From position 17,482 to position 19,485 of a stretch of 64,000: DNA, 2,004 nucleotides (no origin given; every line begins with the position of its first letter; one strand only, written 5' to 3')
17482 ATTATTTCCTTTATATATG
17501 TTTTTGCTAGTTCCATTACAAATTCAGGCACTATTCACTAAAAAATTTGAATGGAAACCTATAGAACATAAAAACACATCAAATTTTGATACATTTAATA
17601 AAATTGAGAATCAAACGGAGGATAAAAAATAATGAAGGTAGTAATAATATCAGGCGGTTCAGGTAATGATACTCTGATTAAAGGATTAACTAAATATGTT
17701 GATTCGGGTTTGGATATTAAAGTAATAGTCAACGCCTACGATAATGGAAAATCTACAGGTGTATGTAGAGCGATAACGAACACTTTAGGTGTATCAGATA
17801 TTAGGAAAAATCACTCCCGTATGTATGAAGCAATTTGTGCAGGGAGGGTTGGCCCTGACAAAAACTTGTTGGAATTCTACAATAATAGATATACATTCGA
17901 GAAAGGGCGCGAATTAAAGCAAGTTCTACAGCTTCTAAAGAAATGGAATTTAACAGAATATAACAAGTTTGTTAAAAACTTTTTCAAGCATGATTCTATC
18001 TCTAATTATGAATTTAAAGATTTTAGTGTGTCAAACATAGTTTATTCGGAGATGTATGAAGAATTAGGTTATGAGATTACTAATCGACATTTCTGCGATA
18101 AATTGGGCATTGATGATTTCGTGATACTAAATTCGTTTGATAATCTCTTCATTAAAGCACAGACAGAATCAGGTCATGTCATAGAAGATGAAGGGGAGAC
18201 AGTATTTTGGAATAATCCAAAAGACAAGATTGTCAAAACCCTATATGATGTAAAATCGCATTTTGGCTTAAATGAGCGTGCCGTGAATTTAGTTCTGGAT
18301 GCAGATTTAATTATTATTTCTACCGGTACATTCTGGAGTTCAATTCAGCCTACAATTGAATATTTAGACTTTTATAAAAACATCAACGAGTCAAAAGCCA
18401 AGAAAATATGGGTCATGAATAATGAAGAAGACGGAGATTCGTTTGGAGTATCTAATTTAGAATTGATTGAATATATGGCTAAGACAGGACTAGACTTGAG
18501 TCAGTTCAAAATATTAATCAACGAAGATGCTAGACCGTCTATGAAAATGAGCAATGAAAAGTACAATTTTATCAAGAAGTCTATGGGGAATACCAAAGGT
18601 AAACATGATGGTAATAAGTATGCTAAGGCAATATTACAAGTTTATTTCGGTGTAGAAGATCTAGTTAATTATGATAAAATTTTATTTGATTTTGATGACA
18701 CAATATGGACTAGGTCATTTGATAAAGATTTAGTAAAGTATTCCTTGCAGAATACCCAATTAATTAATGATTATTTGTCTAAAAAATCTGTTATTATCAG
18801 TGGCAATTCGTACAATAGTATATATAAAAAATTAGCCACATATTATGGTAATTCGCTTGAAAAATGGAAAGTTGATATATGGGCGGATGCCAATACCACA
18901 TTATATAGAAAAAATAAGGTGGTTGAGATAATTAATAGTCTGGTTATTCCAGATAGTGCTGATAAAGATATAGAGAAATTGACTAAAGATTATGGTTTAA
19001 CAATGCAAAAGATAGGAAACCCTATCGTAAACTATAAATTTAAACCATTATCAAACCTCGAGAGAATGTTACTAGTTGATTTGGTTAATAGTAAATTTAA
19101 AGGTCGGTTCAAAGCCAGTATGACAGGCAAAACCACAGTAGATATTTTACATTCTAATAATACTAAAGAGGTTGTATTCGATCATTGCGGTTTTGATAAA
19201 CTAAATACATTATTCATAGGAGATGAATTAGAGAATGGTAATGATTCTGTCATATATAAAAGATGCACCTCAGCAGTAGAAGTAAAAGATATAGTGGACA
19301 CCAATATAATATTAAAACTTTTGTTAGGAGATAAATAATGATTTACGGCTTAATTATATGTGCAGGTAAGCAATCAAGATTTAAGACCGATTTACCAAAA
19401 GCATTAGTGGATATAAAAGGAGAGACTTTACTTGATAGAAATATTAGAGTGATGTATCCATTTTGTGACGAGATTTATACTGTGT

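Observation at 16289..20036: Coupled operon: processive GT2 synthase + CofD/YvcK-family transferase fused to a HAD phosphatase + nucleotidyltransferase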

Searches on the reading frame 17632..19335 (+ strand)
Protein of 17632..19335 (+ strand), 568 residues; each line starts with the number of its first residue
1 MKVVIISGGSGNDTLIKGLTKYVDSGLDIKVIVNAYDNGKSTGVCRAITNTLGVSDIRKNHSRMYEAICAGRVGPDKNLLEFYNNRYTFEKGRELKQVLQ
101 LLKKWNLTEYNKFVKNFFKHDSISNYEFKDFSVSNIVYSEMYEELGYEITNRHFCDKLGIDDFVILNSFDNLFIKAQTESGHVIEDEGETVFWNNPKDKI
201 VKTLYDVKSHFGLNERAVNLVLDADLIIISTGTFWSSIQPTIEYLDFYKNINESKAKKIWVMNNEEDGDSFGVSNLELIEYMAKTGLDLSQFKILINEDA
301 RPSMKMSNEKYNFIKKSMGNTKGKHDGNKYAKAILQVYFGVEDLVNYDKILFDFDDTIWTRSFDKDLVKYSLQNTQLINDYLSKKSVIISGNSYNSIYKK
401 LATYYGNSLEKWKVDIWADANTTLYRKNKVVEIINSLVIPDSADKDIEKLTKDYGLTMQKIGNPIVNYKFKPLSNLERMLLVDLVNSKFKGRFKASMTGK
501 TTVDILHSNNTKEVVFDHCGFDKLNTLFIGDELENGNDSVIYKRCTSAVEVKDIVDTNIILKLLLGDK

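Call 3: search_protein_families(library=pfam, proteins=[window:17632-19335:+], max_evalue=0.1)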
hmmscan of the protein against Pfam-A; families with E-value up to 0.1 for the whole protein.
window:17632-19335:+ (568 aa): 1 family
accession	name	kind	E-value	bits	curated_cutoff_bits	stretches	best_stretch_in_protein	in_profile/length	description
PF01933.23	CofD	-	2.3e-21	76.7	30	1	3-299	1-252/290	2-phospho-L-lactate transferase CofD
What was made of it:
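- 17632..18651 (+): g2 N-domain (aa 1-340): YvcK/GlmR-like member of the CofD superfamily, with a helical insertion of about 60 residues. It is the most conserved part of the operon. Its chemistry is unknown and it is the candidate for the novel step. PF01933 at 2e-21 (call 3).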

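Call 4: search_protein_families(library=ncbifam, proteins=[window:17632-19335:+], max_evalue=0.1)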
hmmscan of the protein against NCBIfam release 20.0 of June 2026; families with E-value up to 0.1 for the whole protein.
window:17632-19335:+ (568 aa): 3 families
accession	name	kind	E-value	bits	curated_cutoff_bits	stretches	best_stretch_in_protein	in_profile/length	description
TIGR01826.1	CofD_related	subfamily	3.7e-19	69.3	196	2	111-315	63-268/310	uridine diphosphate-N-acetylglucosamine-binding protein YvcK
TIGR04357.1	CofD_rel_GAK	hypoth_equivalog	3.7e-09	36.4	340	1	211-284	226-299/368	GAK system CofD-like protein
TIGR02390.1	RNA_pol_rpoA1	equivalog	0.05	11.7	1042.55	0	372-471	584-677/867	DNA-directed RNA polymerase subunit A'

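Call 6: search_solved_structures(query=window:17632-19335:+, max_evalue=1, show_alignments=2)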
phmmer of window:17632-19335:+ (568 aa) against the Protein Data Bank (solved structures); distinct sequences matched with E-value up to 1: 6.
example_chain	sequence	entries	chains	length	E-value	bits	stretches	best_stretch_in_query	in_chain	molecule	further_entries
2p0y_A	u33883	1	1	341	1.3e-06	30.7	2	2-59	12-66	Hypothetical protein lp_0780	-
2ppv_A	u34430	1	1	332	1.9e-05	27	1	1-59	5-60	Uncharacterized protein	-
2hzb_A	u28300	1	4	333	0.0005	22.2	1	115-275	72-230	Hypothetical UPF0052 protein BH3568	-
2o2z_A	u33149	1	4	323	0.00057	22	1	115-275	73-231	hypothetical protein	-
2q7x_A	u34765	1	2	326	0.00062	21.9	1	214-281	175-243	UPF0052 protein SP_1565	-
3kzf_A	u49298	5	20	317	0.5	12.3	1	425-500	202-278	Carbamate kinase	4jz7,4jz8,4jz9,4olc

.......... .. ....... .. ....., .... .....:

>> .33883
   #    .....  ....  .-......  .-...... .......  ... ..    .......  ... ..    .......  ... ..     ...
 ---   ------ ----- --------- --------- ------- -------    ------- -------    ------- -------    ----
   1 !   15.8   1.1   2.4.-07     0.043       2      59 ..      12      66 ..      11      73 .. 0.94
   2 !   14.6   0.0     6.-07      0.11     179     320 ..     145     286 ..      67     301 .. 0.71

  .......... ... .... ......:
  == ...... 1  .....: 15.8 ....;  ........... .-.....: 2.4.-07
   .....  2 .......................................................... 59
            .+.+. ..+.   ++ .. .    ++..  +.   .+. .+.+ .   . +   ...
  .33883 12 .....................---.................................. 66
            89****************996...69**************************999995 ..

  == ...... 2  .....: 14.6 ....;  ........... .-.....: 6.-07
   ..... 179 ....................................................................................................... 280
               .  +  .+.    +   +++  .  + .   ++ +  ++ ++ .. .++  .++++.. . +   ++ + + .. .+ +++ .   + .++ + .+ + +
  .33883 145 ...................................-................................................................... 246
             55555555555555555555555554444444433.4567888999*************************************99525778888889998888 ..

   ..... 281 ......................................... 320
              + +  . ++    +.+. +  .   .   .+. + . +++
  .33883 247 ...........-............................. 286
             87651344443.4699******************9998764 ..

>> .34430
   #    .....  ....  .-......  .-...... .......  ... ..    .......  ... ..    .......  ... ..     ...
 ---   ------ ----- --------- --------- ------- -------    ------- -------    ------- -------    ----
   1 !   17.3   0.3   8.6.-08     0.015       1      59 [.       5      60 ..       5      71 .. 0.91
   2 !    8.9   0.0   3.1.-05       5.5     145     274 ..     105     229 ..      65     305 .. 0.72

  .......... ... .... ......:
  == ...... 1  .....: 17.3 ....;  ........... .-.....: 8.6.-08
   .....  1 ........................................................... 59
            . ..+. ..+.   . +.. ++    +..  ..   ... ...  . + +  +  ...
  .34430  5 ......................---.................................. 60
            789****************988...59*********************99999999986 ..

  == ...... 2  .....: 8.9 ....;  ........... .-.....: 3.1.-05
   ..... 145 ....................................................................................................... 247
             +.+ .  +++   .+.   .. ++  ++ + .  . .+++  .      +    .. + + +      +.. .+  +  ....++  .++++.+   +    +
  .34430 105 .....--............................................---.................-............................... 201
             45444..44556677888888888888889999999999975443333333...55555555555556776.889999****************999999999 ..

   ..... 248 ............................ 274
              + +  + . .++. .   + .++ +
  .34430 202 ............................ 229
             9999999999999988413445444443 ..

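Call 9: find_homologous_proteins(query=window:17632-19335:+, max_evalue=0.001)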
Query window:17632-19335:+ (568 aa): 508 proteins with E <= 0.001 among 8000 candidates; the best 120 are listed.
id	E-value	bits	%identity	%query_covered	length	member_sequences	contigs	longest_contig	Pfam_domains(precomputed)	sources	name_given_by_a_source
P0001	0.0e+0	1266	100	100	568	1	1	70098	PF01933.24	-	-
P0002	0.0e+0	1040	81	100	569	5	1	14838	PF01933.24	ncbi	-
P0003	7.2e-252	855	67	100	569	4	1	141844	PF01933.24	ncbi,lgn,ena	-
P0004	4.0e-249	846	65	100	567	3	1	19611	PF01933.24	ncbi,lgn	-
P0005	2.7e-248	843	66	100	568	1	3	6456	PF01933.24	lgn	-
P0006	1.0e-232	792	64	100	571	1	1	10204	PF01933.24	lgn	-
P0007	1.0e-230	785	64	100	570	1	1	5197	PF01933.24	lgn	-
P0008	3.7e-230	784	64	100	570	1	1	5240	PF01933.24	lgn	-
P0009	5.4e-230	783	63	100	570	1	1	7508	PF01933.24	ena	-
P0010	3.7e-229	780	62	100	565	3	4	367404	PF01933.24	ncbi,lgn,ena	-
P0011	6.2e-228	776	60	100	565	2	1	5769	PF01933.24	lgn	-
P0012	8.8e-228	776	62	100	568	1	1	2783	PF01933.24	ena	-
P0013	3.8e-227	774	62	100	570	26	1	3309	PF01933.24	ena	-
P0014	5.9e-227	773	62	100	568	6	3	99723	PF01933.24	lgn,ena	-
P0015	8.3e-226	769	62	100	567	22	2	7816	PF01933.24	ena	-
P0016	1.9e-225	768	58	100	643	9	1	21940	PF01933.24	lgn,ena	-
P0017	3.0e-221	754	60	100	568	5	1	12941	PF01933.24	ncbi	-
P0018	7.0e-211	720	56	99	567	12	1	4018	PF01933.24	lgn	-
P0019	1.7e-210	719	58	100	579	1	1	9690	PF01933.24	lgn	-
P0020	1.9e-210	719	59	99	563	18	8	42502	PF01933.24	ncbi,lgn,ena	-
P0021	6.0e-210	717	58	100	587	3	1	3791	PF01933.24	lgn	-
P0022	1.0e-200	686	57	99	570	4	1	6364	PF01933.24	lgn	-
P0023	1.9e-198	679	56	99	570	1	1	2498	PF01933.24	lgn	-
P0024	1.8e-197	676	57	99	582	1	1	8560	PF01933.24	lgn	-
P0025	3.9e-197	675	54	99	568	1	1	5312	PF01933.24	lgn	-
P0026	7.9e-197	674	55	99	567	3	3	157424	PF01933.24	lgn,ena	-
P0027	2.0e-196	672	58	99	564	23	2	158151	PF01933.24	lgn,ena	-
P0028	2.0e-187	642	53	100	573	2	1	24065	PF01933.24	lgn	-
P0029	7.7e-186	637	54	99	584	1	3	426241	PF01933.24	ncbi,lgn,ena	-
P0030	1.3e-183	630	53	99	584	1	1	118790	PF01933.24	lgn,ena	-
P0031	9.2e-181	621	61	81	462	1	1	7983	PF01933.24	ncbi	-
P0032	1.0e-180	620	53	100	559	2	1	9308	PF01933.24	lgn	-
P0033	1.0e-176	607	63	77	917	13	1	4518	PF13632.13,PF13641.13,PF00535.33,PF01933.24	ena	-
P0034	7.4e-176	604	50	99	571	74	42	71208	PF01933.24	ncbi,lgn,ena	-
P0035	1.6e-175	603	51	99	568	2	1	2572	PF01933.24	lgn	-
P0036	1.7e-174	600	51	99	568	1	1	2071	PF01933.24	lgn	-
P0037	1.8e-174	600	52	99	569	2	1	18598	PF01933.24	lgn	-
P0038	3.6e-173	595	52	99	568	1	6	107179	PF01933.24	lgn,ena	-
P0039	5.0e-173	595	51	99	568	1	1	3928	PF01933.24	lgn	-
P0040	6.5e-173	595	51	99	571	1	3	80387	PF01933.24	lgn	-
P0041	6.7e-173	595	51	99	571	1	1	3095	PF01933.24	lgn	-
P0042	6.8e-173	595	50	99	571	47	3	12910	PF01933.24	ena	-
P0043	7.2e-173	594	52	99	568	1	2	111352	PF01933.24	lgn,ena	-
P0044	7.6e-173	594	51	99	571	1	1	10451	PF01933.24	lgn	-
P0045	9.6e-173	594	52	99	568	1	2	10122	PF01933.24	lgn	-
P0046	1.1e-172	594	51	99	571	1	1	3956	PF01933.24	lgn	-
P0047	1.1e-172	594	51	99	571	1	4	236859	PF01933.24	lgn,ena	-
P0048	2.8e-172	593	51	99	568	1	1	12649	PF01933.24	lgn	-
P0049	3.3e-172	592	51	99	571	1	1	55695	PF01933.24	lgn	-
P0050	4.7e-172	592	51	99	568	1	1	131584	PF01933.24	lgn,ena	-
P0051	4.9e-172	592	51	99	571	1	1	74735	PF01933.24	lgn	-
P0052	5.0e-172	592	51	99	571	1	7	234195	PF01933.24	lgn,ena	-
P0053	5.7e-172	591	52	99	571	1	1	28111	PF01933.24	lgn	-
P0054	7.8e-172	591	51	99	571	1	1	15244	PF01933.24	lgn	-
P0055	1.1e-171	591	51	99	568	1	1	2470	PF01933.24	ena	-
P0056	2.7e-171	589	52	99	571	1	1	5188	PF01933.24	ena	-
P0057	2.9e-171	589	50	99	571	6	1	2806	PF01933.24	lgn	-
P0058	3.0e-170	586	50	100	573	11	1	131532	PF01933.24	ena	-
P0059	3.0e-170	586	52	99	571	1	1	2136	PF01933.24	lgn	-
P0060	1.1e-169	584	50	99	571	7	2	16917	PF01933.24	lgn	-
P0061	6.2e-169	581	51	99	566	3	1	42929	PF01933.24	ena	-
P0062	7.8e-169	581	51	99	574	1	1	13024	PF01933.24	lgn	-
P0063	2.0e-168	580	49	99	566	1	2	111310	PF01933.24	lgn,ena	-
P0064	5.7e-168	578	51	99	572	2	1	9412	PF01933.24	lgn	-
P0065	5.9e-168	578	50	100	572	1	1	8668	PF01933.24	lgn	-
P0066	1.3e-167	577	49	99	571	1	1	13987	PF01933.24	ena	-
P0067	3.0e-167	576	49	99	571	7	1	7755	PF01933.24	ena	-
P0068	4.1e-167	575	49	99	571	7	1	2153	PF01933.24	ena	-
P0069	4.9e-167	575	49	98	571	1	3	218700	PF01933.24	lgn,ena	-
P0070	6.5e-167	575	52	98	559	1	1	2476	PF01933.24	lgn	-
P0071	8.7e-167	574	49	99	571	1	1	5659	PF01933.24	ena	-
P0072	1.4e-166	574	51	99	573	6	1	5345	PF01933.24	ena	-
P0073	2.0e-166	573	50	99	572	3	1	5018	PF01933.24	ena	-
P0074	2.6e-166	573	48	99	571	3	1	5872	PF01933.24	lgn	-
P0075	9.7e-166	571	50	99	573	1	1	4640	PF01933.24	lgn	-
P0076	1.5e-165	570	49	99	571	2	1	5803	PF01933.24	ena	-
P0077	2.6e-165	570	49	99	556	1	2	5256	PF01933.24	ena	-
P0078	3.0e-165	569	49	99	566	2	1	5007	PF01933.24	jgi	jgi:2-phospho-L-lactate transferase/gluconeogenesis factor (CofD/UPF0052 family)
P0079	3.1e-165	569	48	99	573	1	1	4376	PF01933.24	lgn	-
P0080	8.9e-165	568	49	99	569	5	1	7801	PF01933.24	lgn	-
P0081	1.8e-164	567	48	98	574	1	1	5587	PF01933.24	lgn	-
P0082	2.3e-164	566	48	98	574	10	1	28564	PF01933.24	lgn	-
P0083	3.7e-164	566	49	99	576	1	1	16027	PF01933.24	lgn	-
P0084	3.7e-164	566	48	99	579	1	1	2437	PF01933.24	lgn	-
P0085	8.5e-164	565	49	100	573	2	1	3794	PF01933.24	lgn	-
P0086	1.5e-163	564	49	100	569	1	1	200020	PF01933.24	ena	-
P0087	3.2e-163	563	50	99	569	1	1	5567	PF01933.24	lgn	-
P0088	5.2e-163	562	50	99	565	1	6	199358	PF01933.24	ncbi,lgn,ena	-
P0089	1.2e-162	561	48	100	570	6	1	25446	PF01933.24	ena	-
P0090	1.7e-162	560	50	99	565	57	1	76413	PF01933.24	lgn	-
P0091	2.1e-162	560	49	99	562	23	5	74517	PF01933.24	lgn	-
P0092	5.8e-162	558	49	99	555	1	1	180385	PF01933.24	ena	-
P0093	6.5e-162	558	49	99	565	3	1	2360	PF01933.24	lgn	-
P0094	6.9e-162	558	50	99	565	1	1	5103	PF01933.24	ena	-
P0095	1.1e-161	557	49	100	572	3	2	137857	PF01933.24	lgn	-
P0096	1.4e-161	557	49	99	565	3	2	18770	PF01933.24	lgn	-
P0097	2.1e-161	557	51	99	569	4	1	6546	PF01933.24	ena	-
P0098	2.1e-161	557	49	99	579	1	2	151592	PF01933.24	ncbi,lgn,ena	-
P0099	2.8e-161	556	50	99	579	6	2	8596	PF01933.24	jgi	-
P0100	5.3e-161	555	48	99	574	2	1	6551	PF01933.24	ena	-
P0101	5.4e-161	555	49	99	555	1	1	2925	PF01933.24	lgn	-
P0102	6.8e-161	555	49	99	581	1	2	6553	PF01933.24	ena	-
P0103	9.1e-161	555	48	100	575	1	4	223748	PF01933.24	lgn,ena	-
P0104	1.0e-160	554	48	99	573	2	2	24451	PF01933.24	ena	-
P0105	1.1e-160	554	50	99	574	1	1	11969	PF01933.24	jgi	jgi:2-phospho-L-lactate transferase/gluconeogenesis factor (CofD/UPF0052 family)/hydroxymethylpyrimi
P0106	2.3e-160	553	47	99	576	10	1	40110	PF01933.24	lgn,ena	-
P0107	4.6e-160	552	49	99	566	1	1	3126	PF01933.24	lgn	-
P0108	6.0e-160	552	48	100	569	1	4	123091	PF01933.24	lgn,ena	-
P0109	9.0e-160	551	48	99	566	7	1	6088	PF01933.24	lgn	-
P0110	2.8e-159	550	47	99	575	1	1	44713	PF01933.24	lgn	-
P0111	8.3e-159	548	49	99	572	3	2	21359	PF08282.19,PF01933.24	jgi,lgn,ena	jgi:2-phospho-L-lactate transferase/gluconeogenesis factor (CofD/UPF0052 family)/hydroxymethylpyrimi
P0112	1.4e-158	547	50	99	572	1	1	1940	PF01933.24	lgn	-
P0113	2.6e-158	546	48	99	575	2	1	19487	PF01933.24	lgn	-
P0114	3.9e-158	546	48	99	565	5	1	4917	PF01933.24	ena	-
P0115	1.3e-157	544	48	99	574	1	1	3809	PF01933.24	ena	-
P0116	1.8e-157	544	50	99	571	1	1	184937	PF01933.24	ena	-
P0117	2.6e-157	543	48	99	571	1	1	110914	PF01933.24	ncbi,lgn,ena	-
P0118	5.9e-157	542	46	99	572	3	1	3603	PF01933.24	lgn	-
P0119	6.4e-157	542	47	99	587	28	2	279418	PF01933.24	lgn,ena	-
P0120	9.8e-157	541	47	100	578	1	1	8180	PF01933.24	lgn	-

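Call 11: find_encoding_contigs(protein=P0029, flank=8000, max_places=3)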
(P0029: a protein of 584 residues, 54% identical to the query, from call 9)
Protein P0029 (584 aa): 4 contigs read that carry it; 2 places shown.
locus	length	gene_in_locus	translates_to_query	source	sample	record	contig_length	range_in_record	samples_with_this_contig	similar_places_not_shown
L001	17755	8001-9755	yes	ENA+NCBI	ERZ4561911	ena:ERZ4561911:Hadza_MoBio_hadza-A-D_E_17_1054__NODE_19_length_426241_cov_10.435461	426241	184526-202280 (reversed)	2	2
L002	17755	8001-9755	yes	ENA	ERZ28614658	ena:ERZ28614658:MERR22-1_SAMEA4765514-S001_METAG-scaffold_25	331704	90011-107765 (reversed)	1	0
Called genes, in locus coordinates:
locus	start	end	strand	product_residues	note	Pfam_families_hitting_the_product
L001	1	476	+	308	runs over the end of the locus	PF00890:FAD_binding_2, PF01494:FAD_binding_3 (weak), PF03486:HI0933_like (weak), PF07992:Pyr_redox_2, PF12831:FAD_oxidored, PF13450:NAD_binding_8 (weak), PF13738:Pyr_redox_3, PF00070:Pyr_redox, +2 more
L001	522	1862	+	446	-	PF02878:PGM_PMM_I, PF02879:PGM_PMM_II, PF02880:PGM_PMM_III, PF00408:PGM_PMM_IV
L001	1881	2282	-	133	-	-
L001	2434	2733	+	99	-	PF01381:HTH_3, PF12844:HTH_19 (weak), PF13560:HTH_31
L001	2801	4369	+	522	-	PF01554:MatE (weak), PF01943:Polysacc_synt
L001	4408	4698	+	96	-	PF00216:Bac_DNA_binding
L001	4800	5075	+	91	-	PF00216:Bac_DNA_binding, PF18291:HU-HIG (weak)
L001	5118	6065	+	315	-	PF01207:Dus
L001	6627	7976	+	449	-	PF00535:Glycos_transf_2 (weak), PF13641:Glyco_tranf_2_3, PF13632:Glyco_trans_2_3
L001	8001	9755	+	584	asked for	PF01933:CofD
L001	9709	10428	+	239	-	PF01128:IspD (weak), PF12804:NTP_transf_3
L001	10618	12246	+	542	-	PF02690:Na_Pi_cotrans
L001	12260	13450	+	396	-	PF00162:PGK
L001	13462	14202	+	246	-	PF00121:TIM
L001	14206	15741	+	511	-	PF01676:Metalloenzyme, PF06415:iPGM_N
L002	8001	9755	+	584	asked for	PF01933:CofD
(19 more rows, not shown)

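Call 12: find_encoding_contigs(protein=P0119, flank=8000, max_places=3)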
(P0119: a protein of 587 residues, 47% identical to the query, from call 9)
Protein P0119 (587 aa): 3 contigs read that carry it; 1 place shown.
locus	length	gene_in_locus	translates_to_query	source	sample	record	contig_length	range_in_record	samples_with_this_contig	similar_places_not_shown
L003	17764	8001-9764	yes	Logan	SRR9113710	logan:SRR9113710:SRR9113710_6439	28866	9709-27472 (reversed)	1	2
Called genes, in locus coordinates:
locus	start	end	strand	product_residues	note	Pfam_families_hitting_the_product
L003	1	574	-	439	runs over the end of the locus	PF19290:PmbA_TldD_2nd, PF19289:PmbA_TldD_3rd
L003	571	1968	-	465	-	PF01523:PmbA_TldD_1st, PF19290:PmbA_TldD_2nd (weak), PF19289:PmbA_TldD_3rd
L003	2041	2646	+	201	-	-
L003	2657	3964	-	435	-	PF02040:ArsB, PF03600:CitMHS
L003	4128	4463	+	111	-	-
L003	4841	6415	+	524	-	PF00133:tRNA-synt_1, PF01406:tRNA-synt_1e (faint), PF09334:tRNA-synt_1g, PF00133:tRNA-synt_1, PF19303:Anticodon_3 (weak)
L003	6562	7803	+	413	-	PF01637:ATPase_2 (weak), PF13173:AAA_14, PF13635:DUF4143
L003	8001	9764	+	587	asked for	PF01933:CofD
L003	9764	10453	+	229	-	PF12804:NTP_transf_3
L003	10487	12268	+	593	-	PF01501:Glyco_transf_8, PF02463:SMC_N (weak), PF00005:ABC_tran, PF13304:AAA_21 (faint), PF13732:DrrA1-3_C (weak)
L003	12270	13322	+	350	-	PF01061:ABC2_membrane, PF12698:ABC2_membrane_3, PF13346:ABC2_membrane_5 (weak)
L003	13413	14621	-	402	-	PF01071:GARS_A (weak), PF02655:ATP-grasp_3 (weak), PF13535:ATP-grasp_4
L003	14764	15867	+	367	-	PF02463:SMC_N (faint), PF13304:AAA_21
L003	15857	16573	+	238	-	-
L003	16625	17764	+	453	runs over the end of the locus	PF05958:tRNA_U5-meth_tr, PF01555:N6_N4_Mtase, PF02475:TRM5-TYW2_MTfase (weak), PF03602:Cons_hypoth95 (weak), PF05175:MTS (weak), PF09445:Methyltransf_15 (weak), PF13649:Methyltransf_25 (weak), PF13847:Methyltransf_31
